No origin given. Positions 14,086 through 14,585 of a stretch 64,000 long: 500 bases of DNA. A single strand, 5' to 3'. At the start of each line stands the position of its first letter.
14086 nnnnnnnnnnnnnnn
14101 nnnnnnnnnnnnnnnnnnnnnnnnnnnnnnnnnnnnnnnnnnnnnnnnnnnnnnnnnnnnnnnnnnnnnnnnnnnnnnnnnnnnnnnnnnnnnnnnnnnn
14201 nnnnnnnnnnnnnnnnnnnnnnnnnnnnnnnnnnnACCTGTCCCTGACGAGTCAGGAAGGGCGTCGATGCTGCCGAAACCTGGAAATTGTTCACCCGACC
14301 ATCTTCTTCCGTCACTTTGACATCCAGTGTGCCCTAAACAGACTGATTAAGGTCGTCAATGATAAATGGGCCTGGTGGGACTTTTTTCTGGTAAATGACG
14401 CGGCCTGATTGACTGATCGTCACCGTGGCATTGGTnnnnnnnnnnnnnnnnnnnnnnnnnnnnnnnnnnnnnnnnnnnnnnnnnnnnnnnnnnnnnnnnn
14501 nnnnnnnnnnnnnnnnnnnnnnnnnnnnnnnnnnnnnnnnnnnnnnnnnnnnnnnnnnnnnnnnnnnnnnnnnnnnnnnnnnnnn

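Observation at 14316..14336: Fimbrial usher ybgQ carries a single in-frame TAG, splitting it into 325- and 501-codon ORFs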

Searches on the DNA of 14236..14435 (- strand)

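Call 4: search_dna_similar(query=window:14236-14435:-, collection=ecoli_genomes, mode=near, max_rows=40, rows=spread)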
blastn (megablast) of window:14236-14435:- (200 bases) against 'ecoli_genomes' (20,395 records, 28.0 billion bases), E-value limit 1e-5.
Records with a match: 3754; places in all: 3759; records where one place covers at least 80% of the query: 3750.
Genomes with a match: 3754 of 5426; with a place that covers at least 80% of the query: 3750. Places per genome that has any: lowest 1, median 1, highest 2. On chromosomes: 3758 places; on plasmids: 1.
Best place of each record, by identity: >=99% 1573; 95-99% 979; 90-95% 636; 80-90% 566.
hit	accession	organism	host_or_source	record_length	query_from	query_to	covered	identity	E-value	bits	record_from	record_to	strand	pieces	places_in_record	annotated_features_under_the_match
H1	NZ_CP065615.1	Escherichia coli strain FDAARGOS_943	missing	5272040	1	200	100%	100.0%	1e-99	370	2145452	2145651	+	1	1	ybgQ: fimbria/pilus outer membrane usher protein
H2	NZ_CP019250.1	Escherichia coli strain 13KWH46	Homo sapiens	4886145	1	200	100%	99.5%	7e-98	364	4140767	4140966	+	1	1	ybgQ: fimbria/pilus outer membrane usher protein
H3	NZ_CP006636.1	Escherichia coli PCN061 strain PCN061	-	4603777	1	200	100%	99.5%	7e-98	364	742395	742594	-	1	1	ybgQ: fimbria/pilus outer membrane usher protein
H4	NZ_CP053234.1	Escherichia coli strain SCU-106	Homo sapiens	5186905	1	200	100%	99.5%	7e-98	364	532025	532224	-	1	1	ybgQ: fimbria/pilus outer membrane usher protein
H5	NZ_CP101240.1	Escherichia coli strain EC21Z-101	Homo sapiens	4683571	1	200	100%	99.5%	7e-98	364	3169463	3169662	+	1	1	ybgQ: fimbria/pilus outer membrane usher protein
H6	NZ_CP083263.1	Escherichia coli strain JNU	Environmental waters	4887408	1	200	100%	99.5%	7e-98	364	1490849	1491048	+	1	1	ybgQ: fimbria/pilus outer membrane usher protein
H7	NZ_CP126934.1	Escherichia coli O78:H4 strain APEC E19057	Gallus gallus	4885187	1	200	100%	99.5%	7e-98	364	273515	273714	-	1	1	ybgQ: fimbria/pilus outer membrane usher protein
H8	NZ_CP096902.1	Escherichia coli strain RSHH22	Mus musculus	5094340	1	200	100%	99.5%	7e-98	364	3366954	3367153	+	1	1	ybgQ: fimbria/pilus outer membrane usher protein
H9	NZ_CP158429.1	Escherichia coli strain CDF6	Homo sapiens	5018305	1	200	100%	99.5%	7e-98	364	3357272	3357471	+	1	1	ybgQ: fimbria/pilus outer membrane usher protein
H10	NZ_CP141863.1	Escherichia coli strain numer 3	Pigeons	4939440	1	200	100%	99.5%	7e-98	364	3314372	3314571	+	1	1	ybgQ: fimbria/pilus outer membrane usher protein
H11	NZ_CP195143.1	Escherichia coli strain A10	Water sample from the Juan Diaz River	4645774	1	200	100%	99.5%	7e-98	364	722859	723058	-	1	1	ybgQ: fimbria/pilus outer membrane usher protein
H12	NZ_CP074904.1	Escherichia coli strain 08_4358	Homo sapiens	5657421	1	200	100%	99.5%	7e-98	364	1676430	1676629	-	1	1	ybgQ: fimbria/pilus outer membrane usher protein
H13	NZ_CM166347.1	Escherichia coli strain CH4797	Homo sapiens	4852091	1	200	100%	99.5%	7e-98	364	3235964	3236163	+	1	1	ybgQ: fimbria/pilus outer membrane usher protein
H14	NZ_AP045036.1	Escherichia coli strain TK3889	calf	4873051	1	200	100%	99.5%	7e-98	364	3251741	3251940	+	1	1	ybgQ: fimbria/pilus outer membrane usher protein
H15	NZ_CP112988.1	Escherichia coli strain E-93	missing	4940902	1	200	100%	99.5%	7e-98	364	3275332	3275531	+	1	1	ybgQ: fimbria/pilus outer membrane usher protein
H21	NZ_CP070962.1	Escherichia coli strain K-12 J53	missing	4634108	1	200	100%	96.0%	3e-86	326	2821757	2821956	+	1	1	ybgQ: fimbria/pilus outer membrane usher protein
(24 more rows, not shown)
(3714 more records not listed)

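Call 5: get_annotated_region(hit=H1, flank=4000)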
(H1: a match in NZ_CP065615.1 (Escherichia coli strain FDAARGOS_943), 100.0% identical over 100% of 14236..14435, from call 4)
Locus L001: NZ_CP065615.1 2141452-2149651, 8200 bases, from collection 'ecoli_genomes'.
description: Escherichia coli strain FDAARGOS_943 chromosome, complete genome
organism: Escherichia coli strain FDAARGOS_943 (NCBI taxid 562)
replicon: chromosome; assembly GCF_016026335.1
host: missing; source: missing; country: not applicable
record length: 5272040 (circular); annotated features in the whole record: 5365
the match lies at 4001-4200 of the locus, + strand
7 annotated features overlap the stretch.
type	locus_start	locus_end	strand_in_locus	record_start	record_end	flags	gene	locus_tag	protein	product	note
CDS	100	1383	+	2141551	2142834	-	gltA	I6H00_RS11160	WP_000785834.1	citrate synthase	-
CDS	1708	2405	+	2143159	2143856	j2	-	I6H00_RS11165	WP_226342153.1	IS1 family transposase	programmed frameshift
CDS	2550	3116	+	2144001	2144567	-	-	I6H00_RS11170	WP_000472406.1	fimbrial protein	-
CDS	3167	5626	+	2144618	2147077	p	ybgQ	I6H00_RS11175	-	fimbria/pilus outer membrane usher protein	internal stop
CDS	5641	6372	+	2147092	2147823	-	ybgP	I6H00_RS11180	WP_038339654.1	fimbrial biogenesis chaperone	-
CDS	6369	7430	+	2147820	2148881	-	ybgO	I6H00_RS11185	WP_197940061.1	fimbrial protein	-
CDS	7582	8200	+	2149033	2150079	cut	abrB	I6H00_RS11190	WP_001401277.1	AbrB family transcriptional regulator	-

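Call 6: get_annotated_region(hit=H2, flank=4000)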
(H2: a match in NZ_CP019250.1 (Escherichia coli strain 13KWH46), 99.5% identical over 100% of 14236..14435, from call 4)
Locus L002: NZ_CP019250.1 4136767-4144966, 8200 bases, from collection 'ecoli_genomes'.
description: Escherichia coli strain 13KWH46 chromosome, complete genome
organism: Escherichia coli strain 13KWH46 (NCBI taxid 562)
replicon: chromosome; assembly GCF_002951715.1
host: Homo sapiens; source: urine; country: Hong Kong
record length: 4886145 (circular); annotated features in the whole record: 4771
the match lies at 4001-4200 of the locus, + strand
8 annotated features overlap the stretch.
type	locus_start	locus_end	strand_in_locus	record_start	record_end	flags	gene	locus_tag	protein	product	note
CDS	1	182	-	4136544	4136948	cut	sdhC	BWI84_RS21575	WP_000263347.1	succinate dehydrogenase cytochrome b556 subunit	-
CDS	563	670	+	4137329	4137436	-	-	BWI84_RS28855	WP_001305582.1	hypothetical protein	-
CDS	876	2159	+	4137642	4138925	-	gltA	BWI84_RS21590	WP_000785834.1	citrate synthase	-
CDS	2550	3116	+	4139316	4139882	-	-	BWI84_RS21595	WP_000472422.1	fimbrial protein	-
CDS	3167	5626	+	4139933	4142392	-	ybgQ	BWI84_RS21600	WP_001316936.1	fimbria/pilus outer membrane usher protein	-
CDS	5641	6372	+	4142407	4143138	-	ybgP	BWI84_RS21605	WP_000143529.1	fimbrial biogenesis chaperone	-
CDS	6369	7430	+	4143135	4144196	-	ybgO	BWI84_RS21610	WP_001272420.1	fimbrial protein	-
CDS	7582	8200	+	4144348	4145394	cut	abrB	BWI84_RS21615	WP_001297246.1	AbrB family transcriptional regulator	-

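Call 7: get_annotated_region(hit=H21, flank=4000)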
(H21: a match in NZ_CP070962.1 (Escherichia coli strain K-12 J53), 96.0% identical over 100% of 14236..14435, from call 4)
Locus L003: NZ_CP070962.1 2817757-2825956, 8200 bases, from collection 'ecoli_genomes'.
description: Escherichia coli strain K-12 J53 chromosome, complete genome
organism: Escherichia coli strain K-12 J53 (NCBI taxid 562)
replicon: chromosome; assembly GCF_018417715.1
host: -; source: missing; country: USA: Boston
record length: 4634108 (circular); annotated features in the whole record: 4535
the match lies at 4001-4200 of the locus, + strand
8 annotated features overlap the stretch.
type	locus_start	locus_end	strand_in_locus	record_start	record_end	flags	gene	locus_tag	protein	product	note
CDS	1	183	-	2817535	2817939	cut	sdhC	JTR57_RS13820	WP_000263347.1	succinate dehydrogenase cytochrome b556 subunit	-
CDS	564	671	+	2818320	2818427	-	-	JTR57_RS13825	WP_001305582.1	hypothetical protein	-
CDS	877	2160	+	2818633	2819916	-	gltA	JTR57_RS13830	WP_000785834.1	citrate synthase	-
CDS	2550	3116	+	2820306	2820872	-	ybgD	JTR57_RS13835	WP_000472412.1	fimbrial protein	-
CDS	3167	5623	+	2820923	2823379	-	ybgQ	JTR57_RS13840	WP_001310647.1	fimbria/pilus outer membrane usher protein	-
CDS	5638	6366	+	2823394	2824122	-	ybgP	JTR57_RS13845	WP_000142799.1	fimbrial biogenesis chaperone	-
CDS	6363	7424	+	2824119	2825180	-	ybgO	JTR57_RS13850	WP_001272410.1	fimbrial protein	-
CDS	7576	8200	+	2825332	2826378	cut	abrB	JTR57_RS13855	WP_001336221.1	AbrB family transcriptional regulator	-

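Call 9: search_dna_similar(query=window:14309-14363:-, collection=ecoli_genomes, mode=near, max_rows=60, max_evalue=10)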
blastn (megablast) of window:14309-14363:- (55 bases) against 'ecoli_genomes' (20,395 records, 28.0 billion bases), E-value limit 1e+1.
Records with a match: 1; places in all: 1; records where one place covers at least 80% of the query: 1.
Genomes with a match: 1 of 5426; with a place that covers at least 80% of the query: 1. Places per genome that has any: lowest 1, median 1, highest 1. On chromosomes: 1 places; on plasmids: 0.
Best place of each record, by identity: >=99% 1.
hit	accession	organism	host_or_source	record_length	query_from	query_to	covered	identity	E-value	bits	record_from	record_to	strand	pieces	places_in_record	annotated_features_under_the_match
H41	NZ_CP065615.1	Escherichia coli strain FDAARGOS_943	missing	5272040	1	55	100%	100.0%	9e-20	102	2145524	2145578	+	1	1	ybgQ: fimbria/pilus outer membrane usher protein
